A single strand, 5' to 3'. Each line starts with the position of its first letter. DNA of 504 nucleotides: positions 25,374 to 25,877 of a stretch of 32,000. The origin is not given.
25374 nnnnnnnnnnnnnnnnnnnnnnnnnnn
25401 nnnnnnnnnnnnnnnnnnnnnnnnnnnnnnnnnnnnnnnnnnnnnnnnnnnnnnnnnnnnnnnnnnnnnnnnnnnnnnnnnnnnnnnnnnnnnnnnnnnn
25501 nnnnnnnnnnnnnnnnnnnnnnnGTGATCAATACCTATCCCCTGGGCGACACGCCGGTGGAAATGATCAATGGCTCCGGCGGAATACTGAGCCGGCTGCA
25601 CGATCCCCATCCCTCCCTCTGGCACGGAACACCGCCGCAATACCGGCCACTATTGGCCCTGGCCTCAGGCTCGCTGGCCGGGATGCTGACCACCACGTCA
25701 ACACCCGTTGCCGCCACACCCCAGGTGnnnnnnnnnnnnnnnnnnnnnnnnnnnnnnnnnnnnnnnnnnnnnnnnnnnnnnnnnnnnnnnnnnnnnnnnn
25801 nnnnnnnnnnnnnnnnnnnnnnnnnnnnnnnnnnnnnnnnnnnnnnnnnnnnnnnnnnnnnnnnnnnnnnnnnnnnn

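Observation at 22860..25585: About 900-aa array of 11 beta-sandwich domains inserted between the last YD repeats and the RHS core, organised as a three-domain super-repeat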

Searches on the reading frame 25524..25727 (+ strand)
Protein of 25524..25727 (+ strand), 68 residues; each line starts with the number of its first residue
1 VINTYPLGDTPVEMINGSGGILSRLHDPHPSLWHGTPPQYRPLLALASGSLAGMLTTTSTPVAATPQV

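Call 84: search_protein_representatives(alignment_id=A3)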
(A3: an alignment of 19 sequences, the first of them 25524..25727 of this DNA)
Query: 19 sequences, 68 profile positions. Proteins with E-value up to 0.001 (for the whole library): 114; up to 1e-10: 81; up to 1e-30: 0. The best 114 are listed.
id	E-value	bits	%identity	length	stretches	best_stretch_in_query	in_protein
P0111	1.6e-26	107.9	-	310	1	1-68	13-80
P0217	1.8e-26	107.7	-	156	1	1-67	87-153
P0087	3.0e-26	107.0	-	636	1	1-68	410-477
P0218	2.3e-25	104.1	-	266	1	1-68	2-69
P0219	2.6e-25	104.0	-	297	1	2-68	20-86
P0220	4.5e-25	103.2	-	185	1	1-68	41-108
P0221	6.1e-25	102.8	-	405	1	1-68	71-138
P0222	8.1e-25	102.4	-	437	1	1-68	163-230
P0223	1.0e-24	102.1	-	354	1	1-68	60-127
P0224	2.4e-24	100.9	-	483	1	1-68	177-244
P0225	3.0e-24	100.6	-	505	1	1-68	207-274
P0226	7.2e-24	99.4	-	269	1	1-68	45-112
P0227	1.6e-23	98.2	-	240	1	1-68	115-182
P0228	2.4e-23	97.7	-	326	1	1-67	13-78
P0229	4.5e-23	96.8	-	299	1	3-68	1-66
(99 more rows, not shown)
